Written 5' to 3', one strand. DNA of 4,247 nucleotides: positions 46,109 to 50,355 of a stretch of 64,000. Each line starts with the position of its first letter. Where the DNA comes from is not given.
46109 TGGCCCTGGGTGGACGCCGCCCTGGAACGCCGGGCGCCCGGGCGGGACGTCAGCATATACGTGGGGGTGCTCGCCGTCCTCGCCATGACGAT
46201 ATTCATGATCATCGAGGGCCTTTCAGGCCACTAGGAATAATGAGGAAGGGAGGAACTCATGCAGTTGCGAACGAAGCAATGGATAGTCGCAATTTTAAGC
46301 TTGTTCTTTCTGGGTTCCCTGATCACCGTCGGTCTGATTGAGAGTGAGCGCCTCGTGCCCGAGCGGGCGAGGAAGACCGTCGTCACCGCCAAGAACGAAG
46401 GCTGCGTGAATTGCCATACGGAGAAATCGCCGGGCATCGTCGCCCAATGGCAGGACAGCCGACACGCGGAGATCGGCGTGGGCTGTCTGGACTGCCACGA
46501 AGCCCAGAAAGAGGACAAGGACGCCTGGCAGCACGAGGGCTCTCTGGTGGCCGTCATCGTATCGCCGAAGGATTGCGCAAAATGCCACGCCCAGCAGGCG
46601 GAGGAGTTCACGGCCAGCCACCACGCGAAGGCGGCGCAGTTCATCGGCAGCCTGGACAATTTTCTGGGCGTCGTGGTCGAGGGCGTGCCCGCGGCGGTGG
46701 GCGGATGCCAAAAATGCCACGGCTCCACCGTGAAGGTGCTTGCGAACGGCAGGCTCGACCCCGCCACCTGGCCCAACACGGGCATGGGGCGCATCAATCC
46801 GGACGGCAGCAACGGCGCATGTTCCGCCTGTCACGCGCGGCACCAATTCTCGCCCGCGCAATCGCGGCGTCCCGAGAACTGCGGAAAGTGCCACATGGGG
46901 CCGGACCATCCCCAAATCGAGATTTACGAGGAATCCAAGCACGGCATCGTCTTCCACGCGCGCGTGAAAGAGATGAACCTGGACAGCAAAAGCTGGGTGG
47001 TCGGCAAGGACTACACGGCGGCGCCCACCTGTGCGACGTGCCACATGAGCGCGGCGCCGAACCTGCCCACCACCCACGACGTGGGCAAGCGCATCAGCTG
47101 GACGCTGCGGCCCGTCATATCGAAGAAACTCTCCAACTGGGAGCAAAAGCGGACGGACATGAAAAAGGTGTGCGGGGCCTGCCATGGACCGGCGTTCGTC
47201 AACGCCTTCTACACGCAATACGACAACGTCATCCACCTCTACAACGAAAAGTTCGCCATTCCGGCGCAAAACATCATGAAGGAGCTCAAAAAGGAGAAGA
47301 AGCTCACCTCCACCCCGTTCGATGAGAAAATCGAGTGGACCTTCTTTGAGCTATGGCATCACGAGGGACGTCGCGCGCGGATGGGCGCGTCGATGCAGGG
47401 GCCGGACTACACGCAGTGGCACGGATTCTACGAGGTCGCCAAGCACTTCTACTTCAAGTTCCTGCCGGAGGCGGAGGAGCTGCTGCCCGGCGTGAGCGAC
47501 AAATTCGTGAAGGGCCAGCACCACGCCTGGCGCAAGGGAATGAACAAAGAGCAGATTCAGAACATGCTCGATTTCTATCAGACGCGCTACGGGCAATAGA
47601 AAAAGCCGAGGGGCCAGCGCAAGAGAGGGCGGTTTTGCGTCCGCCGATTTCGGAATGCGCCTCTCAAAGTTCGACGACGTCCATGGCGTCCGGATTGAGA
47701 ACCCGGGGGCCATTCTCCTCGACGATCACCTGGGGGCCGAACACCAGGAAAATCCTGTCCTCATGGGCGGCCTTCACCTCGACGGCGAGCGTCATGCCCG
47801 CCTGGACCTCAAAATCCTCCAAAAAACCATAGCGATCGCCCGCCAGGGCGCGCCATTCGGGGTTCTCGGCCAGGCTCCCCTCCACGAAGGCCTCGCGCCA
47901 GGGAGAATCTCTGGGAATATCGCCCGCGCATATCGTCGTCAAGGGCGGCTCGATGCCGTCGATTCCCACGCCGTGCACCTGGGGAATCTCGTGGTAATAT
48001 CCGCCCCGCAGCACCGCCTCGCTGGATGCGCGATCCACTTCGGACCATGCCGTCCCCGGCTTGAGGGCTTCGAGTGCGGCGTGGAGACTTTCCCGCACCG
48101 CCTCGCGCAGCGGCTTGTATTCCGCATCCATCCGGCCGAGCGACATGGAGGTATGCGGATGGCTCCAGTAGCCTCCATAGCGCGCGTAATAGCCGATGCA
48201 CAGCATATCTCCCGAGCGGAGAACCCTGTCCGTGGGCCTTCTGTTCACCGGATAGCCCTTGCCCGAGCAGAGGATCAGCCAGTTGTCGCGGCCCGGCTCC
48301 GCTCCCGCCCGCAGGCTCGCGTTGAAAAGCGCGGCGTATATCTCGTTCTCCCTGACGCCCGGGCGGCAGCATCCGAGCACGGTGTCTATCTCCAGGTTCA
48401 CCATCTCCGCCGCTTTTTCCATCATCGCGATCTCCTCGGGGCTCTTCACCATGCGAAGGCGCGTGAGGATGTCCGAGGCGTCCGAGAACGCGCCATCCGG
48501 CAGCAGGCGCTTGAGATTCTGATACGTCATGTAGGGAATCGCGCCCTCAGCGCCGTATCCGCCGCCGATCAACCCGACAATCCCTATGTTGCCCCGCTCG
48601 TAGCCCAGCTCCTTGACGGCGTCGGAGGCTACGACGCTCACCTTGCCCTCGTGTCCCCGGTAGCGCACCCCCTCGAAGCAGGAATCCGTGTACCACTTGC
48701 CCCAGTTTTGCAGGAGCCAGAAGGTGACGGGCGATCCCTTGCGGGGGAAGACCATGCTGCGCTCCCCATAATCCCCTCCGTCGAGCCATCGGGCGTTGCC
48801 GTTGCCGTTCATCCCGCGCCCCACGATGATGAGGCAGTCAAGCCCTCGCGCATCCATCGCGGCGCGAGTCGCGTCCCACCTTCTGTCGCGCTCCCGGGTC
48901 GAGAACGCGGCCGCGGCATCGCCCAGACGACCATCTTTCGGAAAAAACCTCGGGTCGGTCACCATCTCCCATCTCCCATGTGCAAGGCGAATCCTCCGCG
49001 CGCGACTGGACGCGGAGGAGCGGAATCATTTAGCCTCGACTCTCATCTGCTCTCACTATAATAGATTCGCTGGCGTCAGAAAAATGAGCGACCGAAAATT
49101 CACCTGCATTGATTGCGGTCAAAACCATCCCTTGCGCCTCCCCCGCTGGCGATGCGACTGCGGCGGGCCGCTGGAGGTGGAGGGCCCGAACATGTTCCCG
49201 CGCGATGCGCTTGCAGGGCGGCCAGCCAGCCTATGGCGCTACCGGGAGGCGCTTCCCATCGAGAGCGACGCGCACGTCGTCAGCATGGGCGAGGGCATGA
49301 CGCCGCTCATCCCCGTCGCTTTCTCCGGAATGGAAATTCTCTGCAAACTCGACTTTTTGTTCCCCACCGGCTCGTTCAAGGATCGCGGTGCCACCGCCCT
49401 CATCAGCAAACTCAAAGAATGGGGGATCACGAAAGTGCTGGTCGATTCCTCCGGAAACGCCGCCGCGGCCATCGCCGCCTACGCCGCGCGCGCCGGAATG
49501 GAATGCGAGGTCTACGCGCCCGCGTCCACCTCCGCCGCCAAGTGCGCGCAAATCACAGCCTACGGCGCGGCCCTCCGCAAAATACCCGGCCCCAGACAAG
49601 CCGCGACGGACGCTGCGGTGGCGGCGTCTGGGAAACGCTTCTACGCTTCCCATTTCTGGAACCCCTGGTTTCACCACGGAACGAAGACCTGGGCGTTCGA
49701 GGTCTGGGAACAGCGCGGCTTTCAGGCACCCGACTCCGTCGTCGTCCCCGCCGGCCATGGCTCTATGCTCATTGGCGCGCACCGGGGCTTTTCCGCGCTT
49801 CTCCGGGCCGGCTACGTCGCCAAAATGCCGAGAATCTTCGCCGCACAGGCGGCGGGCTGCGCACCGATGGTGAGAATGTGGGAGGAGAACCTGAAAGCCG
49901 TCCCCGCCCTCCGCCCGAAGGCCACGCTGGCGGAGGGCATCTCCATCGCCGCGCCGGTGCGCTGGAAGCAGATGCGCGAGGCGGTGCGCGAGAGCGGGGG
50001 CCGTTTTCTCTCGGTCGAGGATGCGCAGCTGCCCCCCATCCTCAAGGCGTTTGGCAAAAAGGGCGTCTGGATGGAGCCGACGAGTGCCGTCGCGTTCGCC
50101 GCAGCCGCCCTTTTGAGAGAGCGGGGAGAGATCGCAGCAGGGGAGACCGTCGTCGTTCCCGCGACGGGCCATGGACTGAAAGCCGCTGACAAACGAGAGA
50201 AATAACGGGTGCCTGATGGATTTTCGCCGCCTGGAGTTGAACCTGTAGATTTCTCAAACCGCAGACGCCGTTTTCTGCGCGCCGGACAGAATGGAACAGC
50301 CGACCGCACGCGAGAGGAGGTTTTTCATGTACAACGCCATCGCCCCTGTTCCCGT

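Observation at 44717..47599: Rieske / cytochrome b / membrane-anchored octahaem cytochrome c operon (bc-type complex with a multihaem partner instead of cytochrome c1)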

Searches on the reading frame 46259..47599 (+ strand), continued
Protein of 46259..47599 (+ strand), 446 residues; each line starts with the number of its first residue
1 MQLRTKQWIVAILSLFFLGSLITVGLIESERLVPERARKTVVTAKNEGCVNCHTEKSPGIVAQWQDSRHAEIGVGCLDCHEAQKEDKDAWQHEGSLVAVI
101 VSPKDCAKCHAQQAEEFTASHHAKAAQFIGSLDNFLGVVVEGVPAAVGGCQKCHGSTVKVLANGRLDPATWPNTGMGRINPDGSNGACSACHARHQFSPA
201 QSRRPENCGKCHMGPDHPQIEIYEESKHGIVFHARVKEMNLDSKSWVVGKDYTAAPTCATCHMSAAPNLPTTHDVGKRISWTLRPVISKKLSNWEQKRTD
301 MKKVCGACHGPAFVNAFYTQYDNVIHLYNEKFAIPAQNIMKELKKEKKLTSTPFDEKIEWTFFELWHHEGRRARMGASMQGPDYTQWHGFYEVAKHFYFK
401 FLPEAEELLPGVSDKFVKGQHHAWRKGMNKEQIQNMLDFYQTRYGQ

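Call 82: search_protein_families(library=pfam, proteins=[L050:5121-6455:+, L077:9366-9947:+, L074:9325-10011:+, L074:10024-11001:+, L074:11005-12261:+, L016:4298-4711:+, L032:12036-12599:+, L056:4976-6253:+], max_evalue=0.001)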
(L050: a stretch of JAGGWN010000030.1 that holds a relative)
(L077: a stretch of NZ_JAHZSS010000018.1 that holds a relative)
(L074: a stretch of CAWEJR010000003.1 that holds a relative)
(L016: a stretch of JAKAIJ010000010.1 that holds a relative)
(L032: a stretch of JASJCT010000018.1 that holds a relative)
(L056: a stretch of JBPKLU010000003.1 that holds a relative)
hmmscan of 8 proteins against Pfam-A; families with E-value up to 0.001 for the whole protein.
L050:5121-6455:+ (444 aa): 1 family
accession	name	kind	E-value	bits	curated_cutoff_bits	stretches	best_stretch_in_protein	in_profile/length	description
PF13372.12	Alginate_exp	-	5.2e-08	32.5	25.2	1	27-406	3-381/395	Alginate export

L077:9366-9947:+ (193 aa): 6 families
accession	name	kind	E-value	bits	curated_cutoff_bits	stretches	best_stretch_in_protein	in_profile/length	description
PF03264.19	Cytochrom_NNT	-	8.8e-58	195.3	24.1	1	25-185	13-173/174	NapC/NirT cytochrome c family, N-terminal region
PF22113.1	Mtrc-MtrF_II-IV_dom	-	1.5e-08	34.8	30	1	48-183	6-133/176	Outer membrane cytochrome MtrC/MtrF-like, domains II/IV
PF14537.11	Cytochrom_c3_2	-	2e-07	31.8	25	0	44-87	22-66/79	Cytochrome c3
PF14522.11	Cytochrome_C7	-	5.1e-07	29.8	24.8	0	38-85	31-66/67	Cytochrome c7 and related cytochrome c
PF02085.21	Cytochrom_CIII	-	2.2e-05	25.2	22.9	0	132-182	41-88/101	Class III cytochrome C family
PF09699.15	Paired_CXXCH_1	-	9.3e-05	22.5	20.6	0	137-178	6-38/41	Doubled CXXCH motif (Paired_CXXCH_1)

L074:9325-10011:+ (228 aa): 5 families
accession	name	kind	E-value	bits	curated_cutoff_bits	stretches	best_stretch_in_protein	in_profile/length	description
PF09699.15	Paired_CXXCH_1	-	2.3e-07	30.8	20.6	0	126-170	1-39/41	Doubled CXXCH motif (Paired_CXXCH_1)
PF14522.11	Cytochrome_C7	-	1.4e-06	28.4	24.8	0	93-167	13-66/67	Cytochrome c7 and related cytochrome c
PF14537.11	Cytochrom_c3_2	-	1.6e-05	25.7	25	0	126-204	2-69/79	Cytochrome c3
PF22113.1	Mtrc-MtrF_II-IV_dom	-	0.00011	22.2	30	0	89-141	116-167/176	Outer membrane cytochrome MtrC/MtrF-like, domains II/IV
PF02085.21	Cytochrom_CIII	-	0.00046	20.9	22.9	0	113-203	12-86/101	Class III cytochrome C family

L074:10024-11001:+ (325 aa): 11 families
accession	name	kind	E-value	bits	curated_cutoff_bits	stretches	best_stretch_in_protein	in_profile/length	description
PF13247.11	Fer4_11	-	7.2e-19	68.3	26.2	2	173-225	3-57/100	4Fe-4S dicluster domain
PF12838.12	Fer4_7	-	5e-15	56.2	27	2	118-196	1-52/52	4Fe-4S dicluster domain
PF13187.11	Fer4_9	-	3e-13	50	27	2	212-283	2-50/52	4Fe-4S dicluster domain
PF13237.11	Fer4_10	-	7.2e-12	45.5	25.5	2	205-281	2-53/53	4Fe-4S dicluster domain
PF12837.12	Fer4_6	-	9.6e-10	38.4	25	1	204-224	1-21/24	4Fe-4S binding domain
PF13183.11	Fer4_8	-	5.2e-09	37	27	2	212-283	5-67/68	4Fe-4S dicluster domain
PF12797.12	Fer4_2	-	1.6e-06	28.1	24.5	1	204-224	2-22/22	4Fe-4S binding domain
PF13534.11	Fer4_17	-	1.9e-06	28.7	22.2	0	212-264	2-49/61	4Fe-4S dicluster domain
PF00037.32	Fer4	-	3.1e-06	27.2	21.1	1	205-224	1-20/24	4Fe-4S binding domain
PF12798.12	Fer4_3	-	0.00037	21.6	27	0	261-284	1-15/15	4Fe-4S binding domain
PF25160.1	LdpA_Fe-S-bd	-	0.00091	19.4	27.6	0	185-224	6-40/49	LdpA Fe-S cluster-binding domain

L074:11005-12261:+ (418 aa): 1 family
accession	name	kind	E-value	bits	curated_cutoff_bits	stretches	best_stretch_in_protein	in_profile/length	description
PF03916.19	NrfD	-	1.5e-32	113.9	25.8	1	53-344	2-300/313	Polysulphide reductase, NrfD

L016:4298-4711:+ (137 aa): 5 families
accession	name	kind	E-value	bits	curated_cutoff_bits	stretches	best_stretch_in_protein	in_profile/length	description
PF02082.26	Rrf2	-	1.8e-26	93.3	30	1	5-132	2-129/132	Iron-dependent Transcriptional regulator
PF12802.13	MarR_2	-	1.7e-05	25.3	27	1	8-57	4-52/61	MarR family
PF01978.25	TrmB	-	0.00013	22.2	25.6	1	24-60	21-57/68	Sugar-specific transcriptional regulator TrmB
PF09339.16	HTH_IclR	-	0.00018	21.6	22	0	11-57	5-50/52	IclR helix-turn-helix domain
PF22798.2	DUF5817_CT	-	0.00065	19.9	29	0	32-60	22-50/54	DUF5817, C-terminal domain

L032:12036-12599:+ (187 aa): 4 families
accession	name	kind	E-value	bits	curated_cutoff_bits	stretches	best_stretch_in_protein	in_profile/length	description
PF03892.19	NapB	-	1.7e-08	35.1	25.1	1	50-118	42-126/127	Nitrate reductase cytochrome c-type subunit (NapB)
PF14537.11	Cytochrom_c3_2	-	4e-05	24.4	25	0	64-106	22-67/79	Cytochrome c3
PF14522.11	Cytochrome_C7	-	8.1e-05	22.8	24.8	0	94-173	9-66/67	Cytochrome c7 and related cytochrome c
PF22113.1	Mtrc-MtrF_II-IV_dom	-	0.00056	19.9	30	0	69-114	7-49/176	Outer membrane cytochrome MtrC/MtrF-like, domains II/IV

L056:4976-6253:+ (425 aa): 1 family
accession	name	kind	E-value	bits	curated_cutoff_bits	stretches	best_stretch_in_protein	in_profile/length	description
PF00909.26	Ammonium_transp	-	1.9e-94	317.1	23.2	1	45-424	1-399/399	Ammonium Transporter Family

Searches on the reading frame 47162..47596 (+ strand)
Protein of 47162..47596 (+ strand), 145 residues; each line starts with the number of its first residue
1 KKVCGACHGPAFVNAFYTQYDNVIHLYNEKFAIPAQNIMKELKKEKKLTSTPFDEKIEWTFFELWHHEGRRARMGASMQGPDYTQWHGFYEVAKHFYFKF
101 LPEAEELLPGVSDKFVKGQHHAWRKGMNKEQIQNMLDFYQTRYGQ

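Call 33: search_solved_structures(query=window:47162-47596:+, max_evalue=10, show_alignments=5)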
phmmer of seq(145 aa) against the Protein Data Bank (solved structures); distinct sequences matched with E-value up to 10: 6.
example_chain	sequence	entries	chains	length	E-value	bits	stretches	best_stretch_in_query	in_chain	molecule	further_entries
8imn_5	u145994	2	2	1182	0.024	17.7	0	27-95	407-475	CpcN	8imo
4qo5_A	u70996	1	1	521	0.03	17.4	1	2-96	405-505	Hypothetical multiheme protein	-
8iml_3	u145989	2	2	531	0.046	16.8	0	31-99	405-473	CpcJ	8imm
2l8v_A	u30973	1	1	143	0.098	15.7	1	25-92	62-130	Phycobilisome 32.1 kDa linker polypeptide, phycocyanin-associated, rod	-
7veb_Z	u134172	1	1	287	0.17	15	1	25-98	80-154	Phycobilisome 32.1 kDa linker polypeptide, phycocyanin-associated, rod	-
7sc8_BM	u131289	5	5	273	0.99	12.5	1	25-108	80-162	Phycobilisome 32.1 kDa linker polypeptide, phycocyanin-associated, rod 2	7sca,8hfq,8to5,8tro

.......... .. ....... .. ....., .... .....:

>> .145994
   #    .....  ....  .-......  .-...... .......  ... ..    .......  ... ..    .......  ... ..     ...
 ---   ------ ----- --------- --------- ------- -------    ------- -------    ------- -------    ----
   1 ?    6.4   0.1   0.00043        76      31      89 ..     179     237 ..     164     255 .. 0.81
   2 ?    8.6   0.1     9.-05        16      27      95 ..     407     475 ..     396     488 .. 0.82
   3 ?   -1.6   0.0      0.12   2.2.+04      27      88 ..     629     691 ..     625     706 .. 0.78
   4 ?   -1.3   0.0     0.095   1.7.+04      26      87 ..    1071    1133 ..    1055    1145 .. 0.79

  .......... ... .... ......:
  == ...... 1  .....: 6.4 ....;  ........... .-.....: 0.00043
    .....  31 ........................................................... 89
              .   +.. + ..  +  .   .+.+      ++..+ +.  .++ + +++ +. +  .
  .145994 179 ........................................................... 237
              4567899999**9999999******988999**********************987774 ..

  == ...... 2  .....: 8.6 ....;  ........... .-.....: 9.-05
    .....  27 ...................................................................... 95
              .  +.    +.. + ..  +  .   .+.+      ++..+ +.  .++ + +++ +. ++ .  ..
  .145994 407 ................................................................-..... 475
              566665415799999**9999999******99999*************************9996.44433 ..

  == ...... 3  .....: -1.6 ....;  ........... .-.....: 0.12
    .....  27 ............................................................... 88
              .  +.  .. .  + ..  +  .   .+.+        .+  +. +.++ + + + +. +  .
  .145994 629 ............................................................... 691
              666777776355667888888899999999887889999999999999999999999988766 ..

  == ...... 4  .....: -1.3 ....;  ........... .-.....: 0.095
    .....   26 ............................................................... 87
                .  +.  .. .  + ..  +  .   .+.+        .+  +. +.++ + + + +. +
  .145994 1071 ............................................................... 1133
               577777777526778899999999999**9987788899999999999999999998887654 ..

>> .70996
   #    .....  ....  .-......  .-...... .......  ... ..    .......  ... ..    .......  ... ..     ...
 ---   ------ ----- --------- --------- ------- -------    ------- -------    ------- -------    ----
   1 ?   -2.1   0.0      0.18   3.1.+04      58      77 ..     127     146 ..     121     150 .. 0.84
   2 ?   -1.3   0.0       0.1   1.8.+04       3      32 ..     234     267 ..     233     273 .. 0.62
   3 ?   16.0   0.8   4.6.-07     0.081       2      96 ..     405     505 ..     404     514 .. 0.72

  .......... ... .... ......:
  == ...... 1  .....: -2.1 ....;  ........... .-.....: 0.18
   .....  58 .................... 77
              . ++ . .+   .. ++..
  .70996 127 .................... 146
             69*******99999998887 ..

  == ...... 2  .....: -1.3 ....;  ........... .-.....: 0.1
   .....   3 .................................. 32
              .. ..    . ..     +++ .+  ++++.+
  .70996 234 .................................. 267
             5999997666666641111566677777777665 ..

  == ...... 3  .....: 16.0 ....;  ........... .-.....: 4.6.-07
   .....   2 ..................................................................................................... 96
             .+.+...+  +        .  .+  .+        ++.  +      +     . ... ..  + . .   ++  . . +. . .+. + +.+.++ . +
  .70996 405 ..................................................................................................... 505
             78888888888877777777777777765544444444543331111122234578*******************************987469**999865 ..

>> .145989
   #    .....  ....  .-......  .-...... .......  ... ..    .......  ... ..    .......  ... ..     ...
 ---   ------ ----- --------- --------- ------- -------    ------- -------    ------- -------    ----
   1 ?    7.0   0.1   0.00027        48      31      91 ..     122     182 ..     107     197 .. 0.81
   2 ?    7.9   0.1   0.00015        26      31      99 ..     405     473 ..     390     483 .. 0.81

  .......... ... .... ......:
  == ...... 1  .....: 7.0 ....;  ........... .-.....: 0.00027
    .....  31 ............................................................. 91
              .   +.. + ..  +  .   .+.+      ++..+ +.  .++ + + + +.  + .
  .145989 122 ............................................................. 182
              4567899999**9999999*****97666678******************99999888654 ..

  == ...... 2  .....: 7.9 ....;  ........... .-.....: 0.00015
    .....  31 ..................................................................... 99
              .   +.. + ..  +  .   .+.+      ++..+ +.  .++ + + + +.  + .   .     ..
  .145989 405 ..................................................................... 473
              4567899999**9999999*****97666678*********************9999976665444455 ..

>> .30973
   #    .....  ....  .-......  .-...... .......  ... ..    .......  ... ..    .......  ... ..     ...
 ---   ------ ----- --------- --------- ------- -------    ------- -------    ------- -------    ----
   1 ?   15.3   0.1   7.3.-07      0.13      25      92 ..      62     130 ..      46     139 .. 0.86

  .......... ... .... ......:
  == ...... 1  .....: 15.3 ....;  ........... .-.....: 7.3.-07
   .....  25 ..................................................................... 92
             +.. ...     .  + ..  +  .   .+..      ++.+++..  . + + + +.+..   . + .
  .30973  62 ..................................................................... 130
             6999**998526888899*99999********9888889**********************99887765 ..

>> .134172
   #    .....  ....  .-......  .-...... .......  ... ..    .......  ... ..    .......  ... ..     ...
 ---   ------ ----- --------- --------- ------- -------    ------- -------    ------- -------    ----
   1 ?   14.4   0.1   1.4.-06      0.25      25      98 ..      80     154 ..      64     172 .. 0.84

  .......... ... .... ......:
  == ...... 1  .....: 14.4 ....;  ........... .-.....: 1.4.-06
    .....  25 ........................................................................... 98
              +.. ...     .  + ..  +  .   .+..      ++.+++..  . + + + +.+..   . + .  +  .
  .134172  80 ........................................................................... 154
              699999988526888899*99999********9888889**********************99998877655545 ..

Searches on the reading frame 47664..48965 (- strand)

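Call 3: search_protein_families(library=pfam, proteins=[window:47664-48965:-], max_evalue=0.01)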
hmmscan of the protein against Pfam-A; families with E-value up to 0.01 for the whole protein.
window:47664-48965:- (433 aa): 2 families
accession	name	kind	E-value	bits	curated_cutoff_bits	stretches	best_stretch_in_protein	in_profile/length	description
PF00557.29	Peptidase_M24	-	1.5e-21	77.6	23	1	181-400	2-190/208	Metallopeptidase family M24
PF01321.24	Creatinase_N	-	1.1e-05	26.4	22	1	29-173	1-128/128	Creatinase/Prolidase N-terminal domain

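Call 4: search_protein_families(library=ncbifam, proteins=[window:47664-48965:-], max_evalue=0.01)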
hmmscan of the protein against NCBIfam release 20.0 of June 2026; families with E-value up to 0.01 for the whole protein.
window:47664-48965:- (433 aa): 12 families
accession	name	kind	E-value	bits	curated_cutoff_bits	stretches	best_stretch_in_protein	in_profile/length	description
TIGR02993.1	ectoine_eutD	equivalog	1.4e-16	60.6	613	1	20-314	5-303/391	ectoine hydrolase DoeA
NF040821.1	dipep_PepQ_Arch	equivalog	3.6e-13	49.2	630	1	138-337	87-288/346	Xaa-Pro dipeptidase PepQ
NF038259.1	ectoine_DoeA_2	exception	9.9e-13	47.5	575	1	69-313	56-293/386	ectoine hydrolase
NF007310.0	PRK09795.1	equivalog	1.3e-10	40.7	393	1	167-341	121-302/361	aminopeptidase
TIGR00500.1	met_pdase_I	equivalog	2e-10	40.6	171.35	1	173-334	3-170/247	type I methionyl aminopeptidase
NF008131.0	PRK10879.1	equivalog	5.4e-10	38.6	465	1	159-314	159-315/438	Xaa-Pro aminopeptidase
NF011720.0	PRK15173.1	subfamily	6.2e-06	25.4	420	1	153-318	95-259/343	peptidase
NF011173.0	PRK14575.1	equivalog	7.4e-06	25.2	850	1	153-320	158-324/406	putative peptidase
NF011174.0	PRK14576.1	subfamily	0.0002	20.4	487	1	153-322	157-325/405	putative endopeptidase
NF043017.1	DimsulpropLyDddP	equivalog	0.00075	18.4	600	0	161-225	193-262/443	dimethylsulfonioproprionate lyase DddP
NF008970.0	PRK12318.1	equivalog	0.0013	18.1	267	1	244-342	121-220/291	methionyl aminopeptidase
TIGR00501.1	met_pdase_II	equivalog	0.0085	15.7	222.65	0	193-319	19-142/295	type II methionyl aminopeptidase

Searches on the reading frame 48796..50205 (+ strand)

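Call 26: search_protein_families(library=pfam, proteins=[window:48796-50205:+], max_evalue=0.0001)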
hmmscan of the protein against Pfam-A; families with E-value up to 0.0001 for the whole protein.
window:48796-50205:+ (469 aa): 1 family
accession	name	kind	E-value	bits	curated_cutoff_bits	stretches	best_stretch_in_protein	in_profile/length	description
PF00291.31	PALP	-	1.1e-65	222.4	35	1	162-458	1-295/295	Pyridoxal-phosphate dependent enzyme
